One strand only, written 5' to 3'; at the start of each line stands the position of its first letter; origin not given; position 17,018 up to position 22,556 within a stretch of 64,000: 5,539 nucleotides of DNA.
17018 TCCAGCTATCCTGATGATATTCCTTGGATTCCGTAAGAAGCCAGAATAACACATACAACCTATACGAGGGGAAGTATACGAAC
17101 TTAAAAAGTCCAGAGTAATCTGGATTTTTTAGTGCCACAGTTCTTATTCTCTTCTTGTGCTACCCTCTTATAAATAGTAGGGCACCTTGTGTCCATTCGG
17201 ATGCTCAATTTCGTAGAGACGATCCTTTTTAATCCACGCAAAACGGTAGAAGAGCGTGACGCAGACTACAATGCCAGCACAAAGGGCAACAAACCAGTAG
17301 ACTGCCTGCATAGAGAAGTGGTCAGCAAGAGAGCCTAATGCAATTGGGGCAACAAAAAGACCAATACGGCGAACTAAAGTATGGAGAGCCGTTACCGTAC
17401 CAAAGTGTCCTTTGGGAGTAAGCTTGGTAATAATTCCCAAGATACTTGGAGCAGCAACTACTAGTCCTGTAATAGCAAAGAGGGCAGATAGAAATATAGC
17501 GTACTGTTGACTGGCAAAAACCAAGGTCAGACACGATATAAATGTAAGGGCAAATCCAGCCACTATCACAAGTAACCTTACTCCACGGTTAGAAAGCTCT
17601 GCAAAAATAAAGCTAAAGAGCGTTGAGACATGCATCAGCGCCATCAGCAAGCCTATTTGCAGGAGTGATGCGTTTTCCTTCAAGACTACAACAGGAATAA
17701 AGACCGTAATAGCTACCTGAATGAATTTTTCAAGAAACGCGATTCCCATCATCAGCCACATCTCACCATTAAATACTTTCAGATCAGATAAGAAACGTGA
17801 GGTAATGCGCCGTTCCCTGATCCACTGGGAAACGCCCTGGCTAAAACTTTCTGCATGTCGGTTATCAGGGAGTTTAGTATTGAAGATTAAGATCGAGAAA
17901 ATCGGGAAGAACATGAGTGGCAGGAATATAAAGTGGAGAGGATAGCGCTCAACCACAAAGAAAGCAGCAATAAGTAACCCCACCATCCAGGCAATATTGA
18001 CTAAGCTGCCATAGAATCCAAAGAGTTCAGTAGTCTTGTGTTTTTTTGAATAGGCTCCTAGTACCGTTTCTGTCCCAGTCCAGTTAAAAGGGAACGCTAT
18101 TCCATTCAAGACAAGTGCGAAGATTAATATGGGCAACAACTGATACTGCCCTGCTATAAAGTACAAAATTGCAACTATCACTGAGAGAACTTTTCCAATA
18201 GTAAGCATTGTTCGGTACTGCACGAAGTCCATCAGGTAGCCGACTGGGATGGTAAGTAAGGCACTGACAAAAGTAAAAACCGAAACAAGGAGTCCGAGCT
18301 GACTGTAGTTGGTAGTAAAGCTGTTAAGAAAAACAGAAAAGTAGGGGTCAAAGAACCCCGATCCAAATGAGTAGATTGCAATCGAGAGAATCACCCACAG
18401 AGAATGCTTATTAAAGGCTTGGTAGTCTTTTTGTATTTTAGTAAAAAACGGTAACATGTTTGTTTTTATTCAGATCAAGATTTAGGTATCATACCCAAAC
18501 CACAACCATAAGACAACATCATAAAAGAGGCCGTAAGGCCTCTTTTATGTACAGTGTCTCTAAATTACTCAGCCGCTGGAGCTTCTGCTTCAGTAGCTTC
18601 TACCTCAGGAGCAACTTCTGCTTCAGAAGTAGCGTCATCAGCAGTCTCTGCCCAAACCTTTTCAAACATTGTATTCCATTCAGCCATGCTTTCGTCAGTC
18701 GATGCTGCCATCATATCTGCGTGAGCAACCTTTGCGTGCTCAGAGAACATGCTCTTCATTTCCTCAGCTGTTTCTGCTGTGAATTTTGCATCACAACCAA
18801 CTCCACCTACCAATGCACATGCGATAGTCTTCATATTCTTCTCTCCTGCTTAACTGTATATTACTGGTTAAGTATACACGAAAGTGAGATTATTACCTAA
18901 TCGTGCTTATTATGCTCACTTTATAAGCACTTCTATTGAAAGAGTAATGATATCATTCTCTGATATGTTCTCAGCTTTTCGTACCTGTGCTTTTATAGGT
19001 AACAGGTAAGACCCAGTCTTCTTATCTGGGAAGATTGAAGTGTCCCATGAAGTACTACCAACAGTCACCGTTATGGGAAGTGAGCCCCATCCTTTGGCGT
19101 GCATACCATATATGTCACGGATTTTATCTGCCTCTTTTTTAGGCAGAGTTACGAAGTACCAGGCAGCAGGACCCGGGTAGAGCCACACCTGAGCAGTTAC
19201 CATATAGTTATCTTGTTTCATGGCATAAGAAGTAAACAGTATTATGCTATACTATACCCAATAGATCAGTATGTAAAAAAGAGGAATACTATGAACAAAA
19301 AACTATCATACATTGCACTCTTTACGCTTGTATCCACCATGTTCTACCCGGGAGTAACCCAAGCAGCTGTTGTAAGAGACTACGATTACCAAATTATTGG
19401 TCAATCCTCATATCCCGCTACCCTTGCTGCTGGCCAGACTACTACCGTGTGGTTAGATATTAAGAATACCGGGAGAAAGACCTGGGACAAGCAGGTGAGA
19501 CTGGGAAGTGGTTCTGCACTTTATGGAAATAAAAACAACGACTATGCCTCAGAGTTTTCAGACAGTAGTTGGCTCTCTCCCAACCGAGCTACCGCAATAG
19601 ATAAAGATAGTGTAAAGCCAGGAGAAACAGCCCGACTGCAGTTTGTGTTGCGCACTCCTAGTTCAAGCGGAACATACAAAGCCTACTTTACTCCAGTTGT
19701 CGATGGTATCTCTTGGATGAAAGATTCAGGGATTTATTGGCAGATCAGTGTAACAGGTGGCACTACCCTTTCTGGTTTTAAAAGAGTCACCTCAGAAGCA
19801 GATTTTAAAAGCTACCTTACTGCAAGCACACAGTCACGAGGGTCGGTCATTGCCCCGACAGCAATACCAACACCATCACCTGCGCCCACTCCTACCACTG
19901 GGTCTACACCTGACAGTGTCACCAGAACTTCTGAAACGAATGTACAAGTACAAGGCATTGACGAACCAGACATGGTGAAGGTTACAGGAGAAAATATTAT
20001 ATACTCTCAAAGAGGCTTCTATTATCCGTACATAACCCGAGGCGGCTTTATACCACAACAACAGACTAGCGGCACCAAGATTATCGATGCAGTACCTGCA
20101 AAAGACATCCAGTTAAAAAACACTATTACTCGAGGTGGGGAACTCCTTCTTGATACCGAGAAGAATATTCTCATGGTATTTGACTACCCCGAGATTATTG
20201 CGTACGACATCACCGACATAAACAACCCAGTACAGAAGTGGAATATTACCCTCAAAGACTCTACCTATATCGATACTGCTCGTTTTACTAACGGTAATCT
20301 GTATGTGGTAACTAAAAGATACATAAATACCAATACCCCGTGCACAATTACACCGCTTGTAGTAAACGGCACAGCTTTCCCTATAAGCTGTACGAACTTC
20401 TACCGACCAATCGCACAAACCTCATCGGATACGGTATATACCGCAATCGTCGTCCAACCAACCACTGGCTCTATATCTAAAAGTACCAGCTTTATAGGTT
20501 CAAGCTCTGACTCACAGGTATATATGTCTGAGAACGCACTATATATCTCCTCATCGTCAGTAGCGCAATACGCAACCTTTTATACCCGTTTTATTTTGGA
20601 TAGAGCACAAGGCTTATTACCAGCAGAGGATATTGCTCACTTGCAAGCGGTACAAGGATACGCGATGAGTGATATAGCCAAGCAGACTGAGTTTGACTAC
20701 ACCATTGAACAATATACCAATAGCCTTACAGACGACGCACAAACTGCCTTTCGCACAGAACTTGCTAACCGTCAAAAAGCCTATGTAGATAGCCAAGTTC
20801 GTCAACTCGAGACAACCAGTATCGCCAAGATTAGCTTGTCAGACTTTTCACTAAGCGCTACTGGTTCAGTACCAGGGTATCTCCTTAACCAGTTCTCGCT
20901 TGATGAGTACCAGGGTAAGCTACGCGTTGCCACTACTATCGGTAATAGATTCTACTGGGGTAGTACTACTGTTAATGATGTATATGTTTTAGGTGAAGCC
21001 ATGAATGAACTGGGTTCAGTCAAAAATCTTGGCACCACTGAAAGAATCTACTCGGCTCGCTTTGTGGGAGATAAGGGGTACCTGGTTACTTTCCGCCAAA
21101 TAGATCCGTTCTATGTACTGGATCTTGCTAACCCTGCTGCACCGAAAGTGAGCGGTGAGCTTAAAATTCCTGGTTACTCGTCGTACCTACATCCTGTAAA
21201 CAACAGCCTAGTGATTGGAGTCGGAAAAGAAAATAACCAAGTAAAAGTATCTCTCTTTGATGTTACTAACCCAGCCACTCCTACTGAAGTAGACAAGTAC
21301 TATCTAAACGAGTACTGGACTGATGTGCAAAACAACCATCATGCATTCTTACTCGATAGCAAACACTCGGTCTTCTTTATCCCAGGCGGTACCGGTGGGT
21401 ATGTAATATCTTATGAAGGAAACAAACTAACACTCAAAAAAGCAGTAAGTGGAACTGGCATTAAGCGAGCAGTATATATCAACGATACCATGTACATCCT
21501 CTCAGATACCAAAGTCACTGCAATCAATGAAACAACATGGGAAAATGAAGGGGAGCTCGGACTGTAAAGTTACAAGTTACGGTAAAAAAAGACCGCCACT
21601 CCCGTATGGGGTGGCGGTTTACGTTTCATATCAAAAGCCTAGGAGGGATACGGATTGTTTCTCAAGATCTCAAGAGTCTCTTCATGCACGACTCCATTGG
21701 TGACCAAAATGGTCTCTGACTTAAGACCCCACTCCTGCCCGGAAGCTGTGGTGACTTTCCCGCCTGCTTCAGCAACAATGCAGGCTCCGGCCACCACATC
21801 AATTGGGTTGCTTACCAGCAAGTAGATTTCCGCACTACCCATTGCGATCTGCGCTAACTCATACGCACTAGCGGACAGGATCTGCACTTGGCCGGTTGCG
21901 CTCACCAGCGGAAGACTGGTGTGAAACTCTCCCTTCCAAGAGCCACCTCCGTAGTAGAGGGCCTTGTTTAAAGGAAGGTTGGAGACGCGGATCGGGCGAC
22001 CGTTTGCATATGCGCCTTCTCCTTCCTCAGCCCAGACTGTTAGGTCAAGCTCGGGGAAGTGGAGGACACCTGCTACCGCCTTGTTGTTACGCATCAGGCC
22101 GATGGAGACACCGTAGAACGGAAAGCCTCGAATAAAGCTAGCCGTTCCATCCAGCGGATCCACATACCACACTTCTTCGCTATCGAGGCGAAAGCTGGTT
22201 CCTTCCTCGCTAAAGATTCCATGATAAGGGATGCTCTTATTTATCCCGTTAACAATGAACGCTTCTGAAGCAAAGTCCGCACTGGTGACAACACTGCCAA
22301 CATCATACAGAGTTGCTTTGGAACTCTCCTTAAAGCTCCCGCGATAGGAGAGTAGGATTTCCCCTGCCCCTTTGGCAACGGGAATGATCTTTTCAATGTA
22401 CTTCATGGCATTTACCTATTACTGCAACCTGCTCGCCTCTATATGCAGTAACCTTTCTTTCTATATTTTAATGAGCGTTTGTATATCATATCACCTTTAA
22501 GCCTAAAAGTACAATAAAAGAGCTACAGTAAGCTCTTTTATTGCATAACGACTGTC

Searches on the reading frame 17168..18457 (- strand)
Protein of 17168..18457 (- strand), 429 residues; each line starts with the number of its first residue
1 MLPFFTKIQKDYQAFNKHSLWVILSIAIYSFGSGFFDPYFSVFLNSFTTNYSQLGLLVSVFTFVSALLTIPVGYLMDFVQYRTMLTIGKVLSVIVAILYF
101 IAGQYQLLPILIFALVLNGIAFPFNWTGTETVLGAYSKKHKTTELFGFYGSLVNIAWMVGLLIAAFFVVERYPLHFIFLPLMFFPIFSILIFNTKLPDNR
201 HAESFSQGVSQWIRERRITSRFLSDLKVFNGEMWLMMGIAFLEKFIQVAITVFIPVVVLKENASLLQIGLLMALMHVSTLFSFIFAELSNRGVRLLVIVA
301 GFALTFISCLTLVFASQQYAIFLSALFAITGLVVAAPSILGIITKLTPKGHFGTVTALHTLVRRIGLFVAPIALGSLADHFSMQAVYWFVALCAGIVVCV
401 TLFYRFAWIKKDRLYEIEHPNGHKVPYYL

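Call 9: search_protein_families(library=pfam, proteins=[window:17168-18457:-], max_evalue=0.001)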
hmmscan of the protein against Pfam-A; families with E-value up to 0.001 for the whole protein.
window:17168-18457:- (429 aa): 3 families
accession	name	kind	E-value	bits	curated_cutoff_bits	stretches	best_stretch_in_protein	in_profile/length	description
PF07690.21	MFS_1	-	6.4e-35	121.1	33.4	2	23-275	2-247/347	Major Facilitator Superfamily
PF00083.30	Sugar_tr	-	2.4e-06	27.1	22.3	1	43-169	34-159/452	Sugar (and other) transporter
PF12832.13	MFS_1_like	-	0.0001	21.9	25.2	1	34-387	16-371/373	MFS_1 like family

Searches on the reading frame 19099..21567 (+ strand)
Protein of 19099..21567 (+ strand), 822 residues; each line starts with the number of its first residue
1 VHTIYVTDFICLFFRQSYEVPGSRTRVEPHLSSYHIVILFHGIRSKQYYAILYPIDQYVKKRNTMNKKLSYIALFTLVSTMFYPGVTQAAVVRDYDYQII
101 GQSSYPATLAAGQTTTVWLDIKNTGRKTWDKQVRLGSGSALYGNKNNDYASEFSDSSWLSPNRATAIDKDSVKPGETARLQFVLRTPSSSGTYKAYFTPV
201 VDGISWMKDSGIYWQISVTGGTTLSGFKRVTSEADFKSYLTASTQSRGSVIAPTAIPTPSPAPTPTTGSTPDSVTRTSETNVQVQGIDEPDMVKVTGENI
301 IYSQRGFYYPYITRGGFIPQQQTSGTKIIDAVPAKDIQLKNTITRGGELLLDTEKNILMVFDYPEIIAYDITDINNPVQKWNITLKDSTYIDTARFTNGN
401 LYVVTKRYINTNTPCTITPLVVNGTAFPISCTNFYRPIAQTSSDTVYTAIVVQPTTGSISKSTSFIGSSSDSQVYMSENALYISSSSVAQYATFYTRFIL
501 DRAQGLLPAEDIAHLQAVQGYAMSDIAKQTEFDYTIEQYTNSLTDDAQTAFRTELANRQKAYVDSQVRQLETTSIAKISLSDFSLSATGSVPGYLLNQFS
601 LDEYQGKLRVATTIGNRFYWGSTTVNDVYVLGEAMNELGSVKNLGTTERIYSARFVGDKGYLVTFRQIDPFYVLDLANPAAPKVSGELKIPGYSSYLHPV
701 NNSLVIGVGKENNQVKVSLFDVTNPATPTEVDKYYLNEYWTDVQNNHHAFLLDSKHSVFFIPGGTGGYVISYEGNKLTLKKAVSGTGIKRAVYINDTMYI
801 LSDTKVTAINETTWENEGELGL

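Call 9: search_protein_families(library=pfam, proteins=[window:19099-21567:+], max_evalue=0.001)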
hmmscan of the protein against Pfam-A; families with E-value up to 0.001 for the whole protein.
window:19099-21567:+ (822 aa): 2 families
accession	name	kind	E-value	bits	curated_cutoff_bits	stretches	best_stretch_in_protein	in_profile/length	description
PF09826.15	Beta_propel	-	3.1e-107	359.9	22.4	1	278-813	2-494/495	Beta propeller domain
PF16158.11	N_BRCA1_IG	-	3.1e-06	28.1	28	1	110-198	9-89/108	Ig-like domain from next to BRCA1 gene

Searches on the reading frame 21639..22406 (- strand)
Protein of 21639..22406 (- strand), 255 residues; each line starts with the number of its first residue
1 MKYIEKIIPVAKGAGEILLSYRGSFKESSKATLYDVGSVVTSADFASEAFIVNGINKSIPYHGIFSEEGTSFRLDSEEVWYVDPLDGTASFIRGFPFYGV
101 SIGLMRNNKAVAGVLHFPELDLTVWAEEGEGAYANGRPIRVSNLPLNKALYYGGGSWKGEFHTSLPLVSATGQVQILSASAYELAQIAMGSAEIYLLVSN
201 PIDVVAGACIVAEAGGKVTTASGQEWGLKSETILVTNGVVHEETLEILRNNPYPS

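Call 10: search_protein_families(library=pfam, proteins=[window:21639-22406:-], max_evalue=0.001)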
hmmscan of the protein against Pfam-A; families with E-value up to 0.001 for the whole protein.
window:21639-22406:- (255 aa): 1 family
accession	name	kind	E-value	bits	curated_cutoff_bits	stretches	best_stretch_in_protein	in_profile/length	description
PF00459.30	Inositol_P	-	1.4e-49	169.5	27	1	8-250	10-268/271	Inositol monophosphatase family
